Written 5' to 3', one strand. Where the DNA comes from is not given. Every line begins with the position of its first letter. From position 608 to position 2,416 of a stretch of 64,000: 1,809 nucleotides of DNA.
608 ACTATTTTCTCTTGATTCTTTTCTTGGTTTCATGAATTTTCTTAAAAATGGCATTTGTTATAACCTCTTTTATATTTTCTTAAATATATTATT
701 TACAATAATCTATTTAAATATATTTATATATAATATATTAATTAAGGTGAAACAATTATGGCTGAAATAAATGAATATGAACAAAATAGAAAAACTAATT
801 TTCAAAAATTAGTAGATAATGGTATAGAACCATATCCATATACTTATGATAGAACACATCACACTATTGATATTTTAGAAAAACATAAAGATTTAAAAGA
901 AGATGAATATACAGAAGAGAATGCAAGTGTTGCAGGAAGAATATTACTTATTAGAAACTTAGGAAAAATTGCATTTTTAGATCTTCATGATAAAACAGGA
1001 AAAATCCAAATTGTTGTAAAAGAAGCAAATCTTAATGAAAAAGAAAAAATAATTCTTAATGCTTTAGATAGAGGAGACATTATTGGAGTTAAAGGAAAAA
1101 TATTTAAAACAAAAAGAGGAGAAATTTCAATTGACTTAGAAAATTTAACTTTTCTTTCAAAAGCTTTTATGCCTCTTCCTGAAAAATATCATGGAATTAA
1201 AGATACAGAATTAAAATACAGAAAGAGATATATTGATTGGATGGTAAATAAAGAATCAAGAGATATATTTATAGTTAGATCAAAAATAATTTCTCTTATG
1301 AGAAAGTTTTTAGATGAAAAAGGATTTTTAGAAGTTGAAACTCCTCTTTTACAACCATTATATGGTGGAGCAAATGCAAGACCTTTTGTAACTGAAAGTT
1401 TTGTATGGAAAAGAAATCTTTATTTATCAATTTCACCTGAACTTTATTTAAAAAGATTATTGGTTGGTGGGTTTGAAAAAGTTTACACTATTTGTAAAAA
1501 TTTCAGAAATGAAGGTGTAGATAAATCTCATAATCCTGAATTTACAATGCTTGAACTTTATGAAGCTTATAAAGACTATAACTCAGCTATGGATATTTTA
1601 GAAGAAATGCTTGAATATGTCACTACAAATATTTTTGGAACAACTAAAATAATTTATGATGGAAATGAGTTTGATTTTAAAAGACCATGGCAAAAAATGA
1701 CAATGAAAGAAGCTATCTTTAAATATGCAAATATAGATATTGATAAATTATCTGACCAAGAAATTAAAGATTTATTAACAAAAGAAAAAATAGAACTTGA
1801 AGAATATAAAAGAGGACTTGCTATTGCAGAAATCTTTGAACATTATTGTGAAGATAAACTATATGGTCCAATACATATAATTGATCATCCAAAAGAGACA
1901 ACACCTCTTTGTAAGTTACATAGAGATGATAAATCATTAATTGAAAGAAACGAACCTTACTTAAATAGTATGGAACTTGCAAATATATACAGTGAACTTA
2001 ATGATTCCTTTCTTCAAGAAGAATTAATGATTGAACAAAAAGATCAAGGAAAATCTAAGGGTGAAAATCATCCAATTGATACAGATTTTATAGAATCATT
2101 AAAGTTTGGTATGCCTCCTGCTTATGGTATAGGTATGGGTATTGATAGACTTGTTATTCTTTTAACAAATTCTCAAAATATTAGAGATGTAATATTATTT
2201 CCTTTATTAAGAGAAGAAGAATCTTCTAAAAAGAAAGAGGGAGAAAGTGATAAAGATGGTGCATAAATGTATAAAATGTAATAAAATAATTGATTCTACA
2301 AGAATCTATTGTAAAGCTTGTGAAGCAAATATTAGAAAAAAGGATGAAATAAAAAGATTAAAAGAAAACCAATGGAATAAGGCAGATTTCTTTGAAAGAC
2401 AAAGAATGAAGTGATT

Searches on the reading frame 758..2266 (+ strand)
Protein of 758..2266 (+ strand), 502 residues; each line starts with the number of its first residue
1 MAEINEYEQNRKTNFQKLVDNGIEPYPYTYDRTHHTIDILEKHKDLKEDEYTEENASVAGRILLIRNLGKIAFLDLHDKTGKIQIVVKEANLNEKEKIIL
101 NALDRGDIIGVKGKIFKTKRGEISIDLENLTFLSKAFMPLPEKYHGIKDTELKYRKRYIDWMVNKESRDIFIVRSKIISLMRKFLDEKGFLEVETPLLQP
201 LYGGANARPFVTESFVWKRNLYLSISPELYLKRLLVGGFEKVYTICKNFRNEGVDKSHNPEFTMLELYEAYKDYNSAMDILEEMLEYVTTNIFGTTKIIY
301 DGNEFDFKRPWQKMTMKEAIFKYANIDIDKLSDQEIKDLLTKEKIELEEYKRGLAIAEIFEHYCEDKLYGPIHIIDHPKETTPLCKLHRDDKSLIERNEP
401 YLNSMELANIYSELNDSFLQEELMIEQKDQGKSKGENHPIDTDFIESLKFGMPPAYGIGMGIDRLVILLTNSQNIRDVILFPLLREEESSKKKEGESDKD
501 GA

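Call 47: find_homologous_proteins(query=window:758-2266:+, max_evalue=1e-50)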
Query window:758-2266:+ (502 aa): 7999 proteins with E <= 1e-50 among 8000 candidates; the best 120 are listed.
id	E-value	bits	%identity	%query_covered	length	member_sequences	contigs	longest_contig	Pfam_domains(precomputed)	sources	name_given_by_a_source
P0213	0.0e+0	1117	99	100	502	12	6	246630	PF01409.26,PF01336.32,PF00152.26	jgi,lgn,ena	jgi:lysyl-tRNA synthetase class 2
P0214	2.5e-292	988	86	99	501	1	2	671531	PF01409.26,PF01336.32,PF00152.26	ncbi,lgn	-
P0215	7.5e-290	980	85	99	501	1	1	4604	PF01409.26,PF01336.32,PF00152.26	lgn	-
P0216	2.8e-286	968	84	100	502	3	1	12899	PF01409.26,PF01336.32,PF00152.26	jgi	jgi:lysyl-tRNA synthetase class 2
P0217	8.4e-285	963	84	100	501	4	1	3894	PF01409.26,PF01336.32,PF00152.26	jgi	jgi:lysyl-tRNA synthetase, class II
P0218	1.5e-281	952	82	99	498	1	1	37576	PF01409.26,PF01336.32,PF00152.26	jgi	jgi:lysyl-tRNA synthetase, class II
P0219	6.7e-281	950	82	99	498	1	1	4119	PF01409.26,PF01336.32,PF00152.26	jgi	jgi:lysyl-tRNA synthetase, class II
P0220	6.8e-281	950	83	100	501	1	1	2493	PF01409.26,PF01336.32,PF00152.26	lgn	-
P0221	9.8e-281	950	83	100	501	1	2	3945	PF01409.26,PF01336.32,PF00152.26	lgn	-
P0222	3.3e-280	948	83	100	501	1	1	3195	PF01336.32,PF00152.26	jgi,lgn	-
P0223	2.1e-278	942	83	99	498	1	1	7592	PF01409.26,PF01336.32,PF00152.26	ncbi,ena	-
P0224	2.6e-264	895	79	99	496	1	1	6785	PF01409.26,PF01336.32,PF00152.26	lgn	-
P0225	2.8e-253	859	76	97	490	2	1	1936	PF01336.32,PF00152.26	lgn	-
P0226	1.7e-248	843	74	98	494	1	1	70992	PF01409.26,PF01336.32,PF00152.26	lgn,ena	-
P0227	1.8e-245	833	71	100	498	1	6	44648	PF01409.26,PF01336.32,PF00152.26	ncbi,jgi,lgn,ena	-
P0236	6.1e-233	792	69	98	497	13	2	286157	PF01409.26,PF01336.32,PF00152.26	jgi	jgi:lysyl-tRNA synthetase class 2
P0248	1.0e-215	735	65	97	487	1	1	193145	PF01409.26,PF01336.32,PF00152.26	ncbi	-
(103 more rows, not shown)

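Call 51: find_encoding_contigs(protein=P0214, flank=10000, max_places=2)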
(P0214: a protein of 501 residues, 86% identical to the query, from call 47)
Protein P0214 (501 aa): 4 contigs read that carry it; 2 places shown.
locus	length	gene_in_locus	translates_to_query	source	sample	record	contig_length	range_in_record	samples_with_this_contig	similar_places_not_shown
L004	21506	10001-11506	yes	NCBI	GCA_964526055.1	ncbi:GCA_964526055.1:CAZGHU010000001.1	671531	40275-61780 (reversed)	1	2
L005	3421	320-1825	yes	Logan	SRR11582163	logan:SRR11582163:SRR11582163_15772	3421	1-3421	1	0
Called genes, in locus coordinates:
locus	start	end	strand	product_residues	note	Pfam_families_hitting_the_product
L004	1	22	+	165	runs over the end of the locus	-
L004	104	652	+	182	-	-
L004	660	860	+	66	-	-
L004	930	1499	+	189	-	-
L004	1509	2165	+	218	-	-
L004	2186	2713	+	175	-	-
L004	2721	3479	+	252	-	-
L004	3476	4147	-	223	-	-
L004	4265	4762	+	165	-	-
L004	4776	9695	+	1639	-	-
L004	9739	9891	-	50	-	-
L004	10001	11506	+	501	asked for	PF01409:tRNA-synt_2d (faint), PF01336:tRNA_anti-codon, PF00152:tRNA-synt_2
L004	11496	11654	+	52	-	-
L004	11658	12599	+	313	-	PF01368:DHH, PF02272:DHHA1 (weak)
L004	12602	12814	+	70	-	-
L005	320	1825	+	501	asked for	PF01409:tRNA-synt_2d (faint), PF01336:tRNA_anti-codon, PF00152:tRNA-synt_2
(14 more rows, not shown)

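Call 53: find_encoding_contigs(protein=P0226, flank=10000, max_places=1)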
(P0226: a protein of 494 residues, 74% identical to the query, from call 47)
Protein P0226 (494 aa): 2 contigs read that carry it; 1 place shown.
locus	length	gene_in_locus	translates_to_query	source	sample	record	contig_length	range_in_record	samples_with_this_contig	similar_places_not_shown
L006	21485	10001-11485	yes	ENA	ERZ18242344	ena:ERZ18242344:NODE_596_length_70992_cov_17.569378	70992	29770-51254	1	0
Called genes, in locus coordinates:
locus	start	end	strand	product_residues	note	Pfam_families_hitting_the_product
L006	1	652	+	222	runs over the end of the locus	-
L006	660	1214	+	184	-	-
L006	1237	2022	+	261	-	-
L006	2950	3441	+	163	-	-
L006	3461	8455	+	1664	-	-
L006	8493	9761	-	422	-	PF13173:AAA_14, PF13635:DUF4143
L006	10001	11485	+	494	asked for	PF01336:tRNA_anti-codon, PF00152:tRNA-synt_2, PF01409:tRNA-synt_2d (faint)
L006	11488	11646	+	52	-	-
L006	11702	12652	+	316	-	PF00588:SpoU_methylase (weak)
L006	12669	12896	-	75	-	PF00462:Glutaredoxin, PF13417:GST_N_3 (weak)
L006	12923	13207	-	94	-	PF01022:HTH_5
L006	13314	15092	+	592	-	PF09972:DUF2207, PF20990:DUF2207_C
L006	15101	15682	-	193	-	PF00583:Acetyltransf_1, PF13673:Acetyltransf_10, PF13508:Acetyltransf_7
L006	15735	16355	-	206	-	PF02517:Rce1-like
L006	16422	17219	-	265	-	-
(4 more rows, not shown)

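Call 54: find_encoding_contigs(protein=P0236, flank=10000, max_places=1)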
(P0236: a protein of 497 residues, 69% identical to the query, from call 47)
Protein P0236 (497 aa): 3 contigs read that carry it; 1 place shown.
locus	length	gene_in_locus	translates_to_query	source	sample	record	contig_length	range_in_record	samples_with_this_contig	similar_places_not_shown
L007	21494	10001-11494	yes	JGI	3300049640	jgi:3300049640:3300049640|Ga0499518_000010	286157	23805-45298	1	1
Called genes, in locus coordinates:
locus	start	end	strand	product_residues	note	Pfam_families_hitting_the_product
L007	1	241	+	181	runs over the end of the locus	-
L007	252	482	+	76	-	-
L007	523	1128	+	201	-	-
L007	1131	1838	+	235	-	-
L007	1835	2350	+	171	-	-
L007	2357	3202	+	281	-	-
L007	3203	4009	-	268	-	-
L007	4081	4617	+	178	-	-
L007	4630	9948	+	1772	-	-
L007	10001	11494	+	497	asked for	PF01336:tRNA_anti-codon, PF00152:tRNA-synt_2, PF01409:tRNA-synt_2d (faint)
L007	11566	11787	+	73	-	-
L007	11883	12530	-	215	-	PF13098:Thioredoxin_2 (faint)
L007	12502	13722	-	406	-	PF00278:Orn_DAP_Arg_deC, PF02784:Orn_Arg_deC_N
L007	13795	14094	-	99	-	-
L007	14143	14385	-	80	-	-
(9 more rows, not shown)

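Call 55: find_encoding_contigs(protein=P0248, flank=10000, max_places=1)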
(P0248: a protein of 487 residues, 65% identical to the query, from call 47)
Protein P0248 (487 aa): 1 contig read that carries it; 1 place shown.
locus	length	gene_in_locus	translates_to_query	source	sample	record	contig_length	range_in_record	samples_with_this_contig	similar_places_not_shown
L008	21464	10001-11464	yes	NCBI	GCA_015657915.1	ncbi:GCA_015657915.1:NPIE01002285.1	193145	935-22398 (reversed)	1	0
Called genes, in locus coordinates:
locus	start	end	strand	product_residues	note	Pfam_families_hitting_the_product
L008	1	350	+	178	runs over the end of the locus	-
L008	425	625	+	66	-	-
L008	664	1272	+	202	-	-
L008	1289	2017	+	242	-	-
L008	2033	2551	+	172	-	-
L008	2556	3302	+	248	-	-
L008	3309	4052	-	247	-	-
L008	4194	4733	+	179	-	-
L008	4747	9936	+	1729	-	-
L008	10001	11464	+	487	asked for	PF01336:tRNA_anti-codon, PF00152:tRNA-synt_2, PF01409:tRNA-synt_2d (faint)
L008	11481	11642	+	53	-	-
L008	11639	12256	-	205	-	-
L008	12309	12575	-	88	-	-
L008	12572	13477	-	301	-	-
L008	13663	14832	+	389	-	PF00860:Xan_ur_permease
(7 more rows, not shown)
